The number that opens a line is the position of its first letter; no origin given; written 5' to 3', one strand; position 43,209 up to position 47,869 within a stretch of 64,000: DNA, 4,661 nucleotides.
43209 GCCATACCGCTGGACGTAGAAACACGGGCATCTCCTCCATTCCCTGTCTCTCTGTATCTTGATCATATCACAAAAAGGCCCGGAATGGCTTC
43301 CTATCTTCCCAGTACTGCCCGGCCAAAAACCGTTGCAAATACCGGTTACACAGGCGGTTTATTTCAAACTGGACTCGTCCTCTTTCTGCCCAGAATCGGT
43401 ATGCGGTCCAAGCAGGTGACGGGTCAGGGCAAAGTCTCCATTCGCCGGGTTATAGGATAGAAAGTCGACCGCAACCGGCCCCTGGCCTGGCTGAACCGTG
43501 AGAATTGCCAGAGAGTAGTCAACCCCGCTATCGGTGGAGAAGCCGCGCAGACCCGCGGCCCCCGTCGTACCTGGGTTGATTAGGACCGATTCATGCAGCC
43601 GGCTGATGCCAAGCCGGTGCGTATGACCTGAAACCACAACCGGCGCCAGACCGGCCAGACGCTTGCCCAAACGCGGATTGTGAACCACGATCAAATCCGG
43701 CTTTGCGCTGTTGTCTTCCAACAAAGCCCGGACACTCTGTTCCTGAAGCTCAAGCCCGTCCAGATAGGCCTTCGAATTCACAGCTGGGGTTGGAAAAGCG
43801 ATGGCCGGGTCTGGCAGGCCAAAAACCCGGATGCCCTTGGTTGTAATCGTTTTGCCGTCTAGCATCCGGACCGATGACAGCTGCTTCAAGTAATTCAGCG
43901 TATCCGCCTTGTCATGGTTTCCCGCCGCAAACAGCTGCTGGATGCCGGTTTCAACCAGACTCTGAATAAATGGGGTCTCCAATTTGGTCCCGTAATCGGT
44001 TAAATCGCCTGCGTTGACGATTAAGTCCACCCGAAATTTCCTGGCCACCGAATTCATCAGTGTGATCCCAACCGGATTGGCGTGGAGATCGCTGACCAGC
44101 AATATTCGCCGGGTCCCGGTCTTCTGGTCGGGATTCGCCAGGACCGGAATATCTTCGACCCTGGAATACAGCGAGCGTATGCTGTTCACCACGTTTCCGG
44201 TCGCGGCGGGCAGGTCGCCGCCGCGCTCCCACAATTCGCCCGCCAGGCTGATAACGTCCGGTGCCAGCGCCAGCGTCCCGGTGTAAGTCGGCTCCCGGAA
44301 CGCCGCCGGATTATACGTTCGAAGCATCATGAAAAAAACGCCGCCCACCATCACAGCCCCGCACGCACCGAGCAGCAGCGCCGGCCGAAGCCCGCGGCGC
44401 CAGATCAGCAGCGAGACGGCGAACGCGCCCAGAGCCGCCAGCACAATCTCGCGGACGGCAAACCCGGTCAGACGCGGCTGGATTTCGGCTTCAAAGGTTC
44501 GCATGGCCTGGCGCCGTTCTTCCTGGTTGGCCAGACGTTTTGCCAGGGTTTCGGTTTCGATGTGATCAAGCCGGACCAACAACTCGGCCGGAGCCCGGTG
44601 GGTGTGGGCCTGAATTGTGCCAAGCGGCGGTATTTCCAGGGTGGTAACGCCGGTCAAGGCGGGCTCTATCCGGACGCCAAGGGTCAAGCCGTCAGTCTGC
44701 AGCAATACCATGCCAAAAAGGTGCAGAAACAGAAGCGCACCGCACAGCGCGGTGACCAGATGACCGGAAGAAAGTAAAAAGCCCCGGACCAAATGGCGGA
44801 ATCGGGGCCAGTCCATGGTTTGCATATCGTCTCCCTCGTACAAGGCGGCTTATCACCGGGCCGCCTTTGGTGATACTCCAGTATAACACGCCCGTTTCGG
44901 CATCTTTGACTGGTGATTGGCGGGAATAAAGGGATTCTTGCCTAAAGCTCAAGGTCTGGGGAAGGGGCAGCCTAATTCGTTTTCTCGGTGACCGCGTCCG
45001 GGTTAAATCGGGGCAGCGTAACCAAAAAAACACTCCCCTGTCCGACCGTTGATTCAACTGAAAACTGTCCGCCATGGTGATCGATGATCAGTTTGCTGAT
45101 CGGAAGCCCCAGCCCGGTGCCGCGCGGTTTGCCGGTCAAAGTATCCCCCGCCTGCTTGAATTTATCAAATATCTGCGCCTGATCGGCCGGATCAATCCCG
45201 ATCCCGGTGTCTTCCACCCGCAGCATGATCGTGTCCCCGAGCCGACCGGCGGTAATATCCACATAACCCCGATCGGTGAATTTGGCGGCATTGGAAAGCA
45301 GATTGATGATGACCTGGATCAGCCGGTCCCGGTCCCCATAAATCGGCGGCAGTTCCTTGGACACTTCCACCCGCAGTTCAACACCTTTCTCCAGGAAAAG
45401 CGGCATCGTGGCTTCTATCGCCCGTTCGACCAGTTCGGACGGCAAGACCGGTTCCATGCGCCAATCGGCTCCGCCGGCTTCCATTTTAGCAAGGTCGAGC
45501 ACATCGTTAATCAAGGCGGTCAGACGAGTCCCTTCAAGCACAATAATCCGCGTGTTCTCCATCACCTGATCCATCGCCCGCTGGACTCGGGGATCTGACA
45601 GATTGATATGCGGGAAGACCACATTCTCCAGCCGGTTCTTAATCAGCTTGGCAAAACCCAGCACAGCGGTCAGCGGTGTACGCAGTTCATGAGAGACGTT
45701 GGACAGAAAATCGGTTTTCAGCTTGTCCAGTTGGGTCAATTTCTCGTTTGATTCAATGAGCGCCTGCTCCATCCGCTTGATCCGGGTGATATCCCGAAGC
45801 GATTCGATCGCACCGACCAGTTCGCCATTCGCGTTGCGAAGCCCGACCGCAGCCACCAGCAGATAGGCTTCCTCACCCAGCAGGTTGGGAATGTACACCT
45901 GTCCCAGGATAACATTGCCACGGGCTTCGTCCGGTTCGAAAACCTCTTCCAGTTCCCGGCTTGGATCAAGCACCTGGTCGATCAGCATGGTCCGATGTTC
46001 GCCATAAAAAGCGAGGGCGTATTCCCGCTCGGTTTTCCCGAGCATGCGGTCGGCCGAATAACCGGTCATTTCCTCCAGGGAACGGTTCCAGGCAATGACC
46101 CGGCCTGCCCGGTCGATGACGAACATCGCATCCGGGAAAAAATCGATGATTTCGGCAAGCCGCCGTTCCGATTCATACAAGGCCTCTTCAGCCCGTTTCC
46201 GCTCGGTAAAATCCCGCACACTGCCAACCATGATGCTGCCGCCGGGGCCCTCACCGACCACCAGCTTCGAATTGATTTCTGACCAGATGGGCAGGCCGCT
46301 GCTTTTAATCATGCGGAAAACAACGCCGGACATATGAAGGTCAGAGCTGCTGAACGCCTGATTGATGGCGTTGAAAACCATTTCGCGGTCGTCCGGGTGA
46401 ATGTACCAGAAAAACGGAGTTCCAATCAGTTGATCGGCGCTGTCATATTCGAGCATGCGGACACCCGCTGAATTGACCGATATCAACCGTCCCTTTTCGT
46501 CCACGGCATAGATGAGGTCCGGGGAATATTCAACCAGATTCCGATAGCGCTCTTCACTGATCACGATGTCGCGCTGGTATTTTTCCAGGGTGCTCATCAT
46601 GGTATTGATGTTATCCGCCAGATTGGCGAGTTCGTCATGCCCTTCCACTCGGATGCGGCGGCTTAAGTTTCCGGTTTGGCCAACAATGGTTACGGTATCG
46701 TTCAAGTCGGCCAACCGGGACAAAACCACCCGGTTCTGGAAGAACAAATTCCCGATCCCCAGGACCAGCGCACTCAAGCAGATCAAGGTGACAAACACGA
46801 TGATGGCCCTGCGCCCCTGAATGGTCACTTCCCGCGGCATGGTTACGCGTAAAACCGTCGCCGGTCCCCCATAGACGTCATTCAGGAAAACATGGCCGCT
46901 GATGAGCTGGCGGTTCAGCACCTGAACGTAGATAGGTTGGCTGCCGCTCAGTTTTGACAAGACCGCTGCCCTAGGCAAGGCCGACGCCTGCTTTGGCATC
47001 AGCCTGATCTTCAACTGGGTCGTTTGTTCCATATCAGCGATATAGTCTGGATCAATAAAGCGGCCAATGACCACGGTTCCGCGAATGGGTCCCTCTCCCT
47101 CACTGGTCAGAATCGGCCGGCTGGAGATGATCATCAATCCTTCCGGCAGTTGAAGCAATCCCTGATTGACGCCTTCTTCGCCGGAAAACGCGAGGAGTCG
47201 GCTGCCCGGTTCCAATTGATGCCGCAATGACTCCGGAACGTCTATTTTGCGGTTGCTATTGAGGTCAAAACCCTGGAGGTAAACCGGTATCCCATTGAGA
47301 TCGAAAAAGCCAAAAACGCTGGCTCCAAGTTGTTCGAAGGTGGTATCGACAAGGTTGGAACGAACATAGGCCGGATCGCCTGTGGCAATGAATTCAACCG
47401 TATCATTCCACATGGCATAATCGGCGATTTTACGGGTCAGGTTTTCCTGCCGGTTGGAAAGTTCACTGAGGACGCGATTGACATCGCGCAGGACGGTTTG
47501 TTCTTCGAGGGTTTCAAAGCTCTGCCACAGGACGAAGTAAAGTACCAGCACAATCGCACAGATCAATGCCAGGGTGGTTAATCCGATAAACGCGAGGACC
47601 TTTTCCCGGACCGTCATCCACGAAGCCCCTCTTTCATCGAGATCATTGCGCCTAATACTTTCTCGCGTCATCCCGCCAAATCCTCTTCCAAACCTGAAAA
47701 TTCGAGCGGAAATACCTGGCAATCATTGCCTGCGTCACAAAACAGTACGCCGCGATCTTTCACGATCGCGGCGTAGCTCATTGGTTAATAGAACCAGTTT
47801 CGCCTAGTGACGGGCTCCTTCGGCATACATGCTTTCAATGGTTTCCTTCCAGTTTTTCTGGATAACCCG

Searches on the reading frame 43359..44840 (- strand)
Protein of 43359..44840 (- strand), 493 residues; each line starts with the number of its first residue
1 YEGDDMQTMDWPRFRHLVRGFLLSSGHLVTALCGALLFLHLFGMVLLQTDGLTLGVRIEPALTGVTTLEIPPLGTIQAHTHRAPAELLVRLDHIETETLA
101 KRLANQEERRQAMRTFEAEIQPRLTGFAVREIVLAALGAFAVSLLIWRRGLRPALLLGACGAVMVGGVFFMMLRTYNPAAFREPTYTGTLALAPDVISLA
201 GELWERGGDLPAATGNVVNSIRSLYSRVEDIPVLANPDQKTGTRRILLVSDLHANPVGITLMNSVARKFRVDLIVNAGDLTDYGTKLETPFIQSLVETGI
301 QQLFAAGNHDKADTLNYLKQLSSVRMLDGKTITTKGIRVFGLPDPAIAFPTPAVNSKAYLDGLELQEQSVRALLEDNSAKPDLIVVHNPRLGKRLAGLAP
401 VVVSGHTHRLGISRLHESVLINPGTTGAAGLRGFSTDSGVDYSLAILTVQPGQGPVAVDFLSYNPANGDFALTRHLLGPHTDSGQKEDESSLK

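Call 22: search_protein_families(library=pfam, proteins=[window:43359-44840:-], max_evalue=0.00001)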
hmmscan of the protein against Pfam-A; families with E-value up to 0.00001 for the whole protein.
window:43359-44840:- (493 aa): 2 families
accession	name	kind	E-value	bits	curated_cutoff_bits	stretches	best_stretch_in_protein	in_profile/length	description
PF12850.12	Metallophos_2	-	6.6e-11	42.9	27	1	245-429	2-138/154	Calcineurin-like phosphoesterase superfamily domain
PF00149.33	Metallophos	-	1.2e-10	42.6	21.5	1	245-409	2-190/191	Calcineurin-like phosphoesterase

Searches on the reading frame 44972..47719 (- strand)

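Call 22: search_protein_families(library=pfam, proteins=[window:44972-47719:-], max_evalue=0.00001)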
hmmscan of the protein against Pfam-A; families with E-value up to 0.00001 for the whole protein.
window:44972-47719:- (915 aa): 9 families
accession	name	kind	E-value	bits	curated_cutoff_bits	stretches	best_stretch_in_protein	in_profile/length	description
PF05228.19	CHASE4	-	2.6e-38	131.8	26.2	1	87-240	2-139/140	CHASE4 domain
PF02518.31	HATPase_c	-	2.7e-27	95.8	26.4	1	795-904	1-109/111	Histidine kinase-, DNA gyrase B-, and HSP90-like ATPase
PF00989.32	PAS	-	3.4e-21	75.8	22.6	2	520-644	2-113/113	PAS fold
PF13426.13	PAS_9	-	1.4e-18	67.5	27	2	529-645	1-102/103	PAS domain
PF08448.16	PAS_4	-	6.4e-18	65.4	23.1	1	528-646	4-107/110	PAS fold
PF13188.13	PAS_8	-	1.1e-17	63.6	21.8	2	520-562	2-41/65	PAS domain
PF00512.31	HisKA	-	2.1e-16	60.2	26.9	1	668-749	2-66/66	His Kinase A (phospho-acceptor) domain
PF08447.18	PAS_3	-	8.5e-10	39.2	25.6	1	413-486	2-74/89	PAS fold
PF00672.30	HAMP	-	2e-06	28.5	25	1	330-379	4-52/53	HAMP domain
